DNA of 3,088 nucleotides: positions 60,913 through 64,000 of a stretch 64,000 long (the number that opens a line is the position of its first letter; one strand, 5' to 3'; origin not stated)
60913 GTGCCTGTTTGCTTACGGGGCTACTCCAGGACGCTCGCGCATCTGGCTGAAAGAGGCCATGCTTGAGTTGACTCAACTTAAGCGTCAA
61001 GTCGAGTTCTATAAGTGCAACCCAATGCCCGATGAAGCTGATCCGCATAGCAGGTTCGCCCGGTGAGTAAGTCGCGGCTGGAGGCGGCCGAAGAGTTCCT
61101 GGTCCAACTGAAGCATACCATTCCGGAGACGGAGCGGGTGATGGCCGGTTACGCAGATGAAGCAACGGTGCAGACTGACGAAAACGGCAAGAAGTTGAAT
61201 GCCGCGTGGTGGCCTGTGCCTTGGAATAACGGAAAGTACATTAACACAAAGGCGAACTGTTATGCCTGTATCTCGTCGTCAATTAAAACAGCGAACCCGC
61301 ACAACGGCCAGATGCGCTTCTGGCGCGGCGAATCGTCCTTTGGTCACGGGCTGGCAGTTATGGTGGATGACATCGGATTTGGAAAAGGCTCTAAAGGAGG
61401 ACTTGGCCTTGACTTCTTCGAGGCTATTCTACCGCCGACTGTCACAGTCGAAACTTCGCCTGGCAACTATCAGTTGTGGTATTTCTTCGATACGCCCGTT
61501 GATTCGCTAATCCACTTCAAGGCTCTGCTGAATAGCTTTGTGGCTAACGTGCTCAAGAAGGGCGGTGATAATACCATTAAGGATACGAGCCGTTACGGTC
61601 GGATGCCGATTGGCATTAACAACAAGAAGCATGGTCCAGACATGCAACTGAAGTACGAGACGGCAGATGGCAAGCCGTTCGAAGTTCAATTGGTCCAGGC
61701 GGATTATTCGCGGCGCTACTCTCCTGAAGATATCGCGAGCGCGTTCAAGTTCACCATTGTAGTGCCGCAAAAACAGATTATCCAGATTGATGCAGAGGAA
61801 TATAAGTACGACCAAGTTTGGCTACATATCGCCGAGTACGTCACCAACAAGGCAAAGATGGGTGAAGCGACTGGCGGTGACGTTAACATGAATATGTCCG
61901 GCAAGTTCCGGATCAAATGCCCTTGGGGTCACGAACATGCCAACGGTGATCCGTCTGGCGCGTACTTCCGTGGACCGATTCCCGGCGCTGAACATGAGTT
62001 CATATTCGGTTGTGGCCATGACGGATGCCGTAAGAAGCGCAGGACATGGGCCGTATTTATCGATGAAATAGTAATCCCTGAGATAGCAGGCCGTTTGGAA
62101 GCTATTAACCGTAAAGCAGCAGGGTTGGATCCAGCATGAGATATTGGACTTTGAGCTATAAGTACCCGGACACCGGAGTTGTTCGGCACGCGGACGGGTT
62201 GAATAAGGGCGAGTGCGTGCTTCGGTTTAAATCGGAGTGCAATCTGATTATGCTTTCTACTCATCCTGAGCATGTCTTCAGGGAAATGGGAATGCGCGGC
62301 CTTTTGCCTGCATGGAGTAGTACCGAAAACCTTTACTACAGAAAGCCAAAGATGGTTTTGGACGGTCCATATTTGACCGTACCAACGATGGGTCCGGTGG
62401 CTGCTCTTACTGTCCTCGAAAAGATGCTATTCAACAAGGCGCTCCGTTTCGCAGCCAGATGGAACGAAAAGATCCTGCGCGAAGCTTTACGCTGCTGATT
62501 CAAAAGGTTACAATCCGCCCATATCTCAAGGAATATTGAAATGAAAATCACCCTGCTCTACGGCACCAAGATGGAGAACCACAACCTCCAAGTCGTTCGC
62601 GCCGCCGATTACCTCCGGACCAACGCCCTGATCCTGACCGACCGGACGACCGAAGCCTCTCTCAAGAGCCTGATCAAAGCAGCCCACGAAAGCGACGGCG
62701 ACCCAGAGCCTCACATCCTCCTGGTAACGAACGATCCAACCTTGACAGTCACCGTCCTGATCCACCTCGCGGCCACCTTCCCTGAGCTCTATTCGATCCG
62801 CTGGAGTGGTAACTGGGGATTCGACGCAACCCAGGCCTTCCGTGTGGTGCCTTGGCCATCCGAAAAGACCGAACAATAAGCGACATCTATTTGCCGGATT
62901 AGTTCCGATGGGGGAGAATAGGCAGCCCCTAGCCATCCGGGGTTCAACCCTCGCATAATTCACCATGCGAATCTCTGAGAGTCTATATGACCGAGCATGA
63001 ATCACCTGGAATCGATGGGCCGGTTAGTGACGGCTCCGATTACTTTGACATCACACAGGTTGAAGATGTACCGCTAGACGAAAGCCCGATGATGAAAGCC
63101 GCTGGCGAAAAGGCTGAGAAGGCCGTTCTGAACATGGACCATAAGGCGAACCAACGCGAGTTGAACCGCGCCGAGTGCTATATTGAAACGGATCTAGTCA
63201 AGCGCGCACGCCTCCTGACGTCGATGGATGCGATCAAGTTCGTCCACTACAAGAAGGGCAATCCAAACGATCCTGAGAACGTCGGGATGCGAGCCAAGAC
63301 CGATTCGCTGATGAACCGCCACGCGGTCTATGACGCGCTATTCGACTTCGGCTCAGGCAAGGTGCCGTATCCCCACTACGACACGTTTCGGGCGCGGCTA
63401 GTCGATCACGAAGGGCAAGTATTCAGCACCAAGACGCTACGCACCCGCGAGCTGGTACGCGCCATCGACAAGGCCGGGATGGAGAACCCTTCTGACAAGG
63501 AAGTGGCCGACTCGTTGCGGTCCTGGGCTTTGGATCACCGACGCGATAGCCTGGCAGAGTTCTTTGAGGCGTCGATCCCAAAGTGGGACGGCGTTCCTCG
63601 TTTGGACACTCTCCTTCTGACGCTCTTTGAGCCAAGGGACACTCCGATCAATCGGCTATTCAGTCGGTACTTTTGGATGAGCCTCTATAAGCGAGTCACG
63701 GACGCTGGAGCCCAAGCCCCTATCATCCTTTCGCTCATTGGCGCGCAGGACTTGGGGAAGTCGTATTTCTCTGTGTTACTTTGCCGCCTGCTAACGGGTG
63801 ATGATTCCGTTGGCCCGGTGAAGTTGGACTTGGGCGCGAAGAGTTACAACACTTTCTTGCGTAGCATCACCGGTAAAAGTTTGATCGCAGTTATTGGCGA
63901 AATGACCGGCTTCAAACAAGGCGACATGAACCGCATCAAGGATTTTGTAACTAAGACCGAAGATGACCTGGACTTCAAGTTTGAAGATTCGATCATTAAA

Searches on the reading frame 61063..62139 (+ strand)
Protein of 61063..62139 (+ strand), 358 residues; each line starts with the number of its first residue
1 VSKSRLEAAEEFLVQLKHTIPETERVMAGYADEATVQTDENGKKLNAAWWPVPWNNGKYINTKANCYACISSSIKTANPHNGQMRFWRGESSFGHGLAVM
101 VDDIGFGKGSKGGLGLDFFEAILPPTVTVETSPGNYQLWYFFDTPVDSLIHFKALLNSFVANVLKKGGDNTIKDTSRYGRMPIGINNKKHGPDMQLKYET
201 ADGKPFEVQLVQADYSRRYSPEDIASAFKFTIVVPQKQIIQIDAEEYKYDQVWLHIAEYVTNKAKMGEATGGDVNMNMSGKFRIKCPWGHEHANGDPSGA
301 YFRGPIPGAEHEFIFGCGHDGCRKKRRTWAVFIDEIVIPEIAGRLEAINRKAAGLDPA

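Call 121: search_protein_families(library=pfam, proteins=[window:61063-62139:+], max_evalue=0.01)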
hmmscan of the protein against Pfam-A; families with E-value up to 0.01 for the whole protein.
window:61063-62139:+ (358 aa): 1 family
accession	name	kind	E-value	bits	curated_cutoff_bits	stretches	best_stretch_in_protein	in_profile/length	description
PF16793.10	RepB_primase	-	1.1e-38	133.4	24.3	1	38-227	4-178/186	RepB DNA-primase N-terminal domain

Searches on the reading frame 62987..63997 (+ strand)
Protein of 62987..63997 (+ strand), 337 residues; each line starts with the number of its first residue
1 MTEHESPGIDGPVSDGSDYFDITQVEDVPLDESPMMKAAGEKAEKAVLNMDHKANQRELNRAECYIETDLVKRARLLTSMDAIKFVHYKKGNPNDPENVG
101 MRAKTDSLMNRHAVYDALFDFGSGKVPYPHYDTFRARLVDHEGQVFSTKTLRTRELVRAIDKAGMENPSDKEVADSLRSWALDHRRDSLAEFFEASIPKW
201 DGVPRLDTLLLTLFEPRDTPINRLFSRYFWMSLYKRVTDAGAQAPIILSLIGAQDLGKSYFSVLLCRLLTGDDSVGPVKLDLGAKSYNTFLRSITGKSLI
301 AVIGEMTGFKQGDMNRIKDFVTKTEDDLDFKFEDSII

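Call 43: search_protein_families(library=pfam, proteins=[window:62987-63997:+], max_evalue=0.01)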
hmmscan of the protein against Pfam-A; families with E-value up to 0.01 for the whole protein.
window:62987-63997:+ (337 aa): 1 family
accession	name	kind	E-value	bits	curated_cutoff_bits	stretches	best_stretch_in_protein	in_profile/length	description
PF05272.17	VapE-like_dom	-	3.3e-16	59.8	25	1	199-333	5-131/217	Virulence-associated protein E-like domain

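Call 46: search_protein_families(library=phrogs, proteins=[window:62987-63997:+], max_evalue=0.001)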
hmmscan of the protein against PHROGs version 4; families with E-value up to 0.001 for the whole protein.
window:62987-63997:+ (337 aa): 5 families
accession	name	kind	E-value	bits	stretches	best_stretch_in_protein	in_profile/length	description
phrog_4630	-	DNA, RNA and nucleotide metabolism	3.3e-116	390.3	1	14-335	13-331/581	DNA primase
phrog_256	-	DNA, RNA and nucleotide metabolism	1.5e-21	77.7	1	167-332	445-599/798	DNA helicase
phrog_1313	-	DNA, RNA and nucleotide metabolism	2.7e-14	54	1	154-326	205-368/568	DNA helicase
phrog_16593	-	DNA, RNA and nucleotide metabolism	2.9e-14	53.4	1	151-328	466-637/823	DNA primase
phrog_15962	-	DNA, RNA and nucleotide metabolism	0.00071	18.9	1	177-327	480-630/835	DNA primase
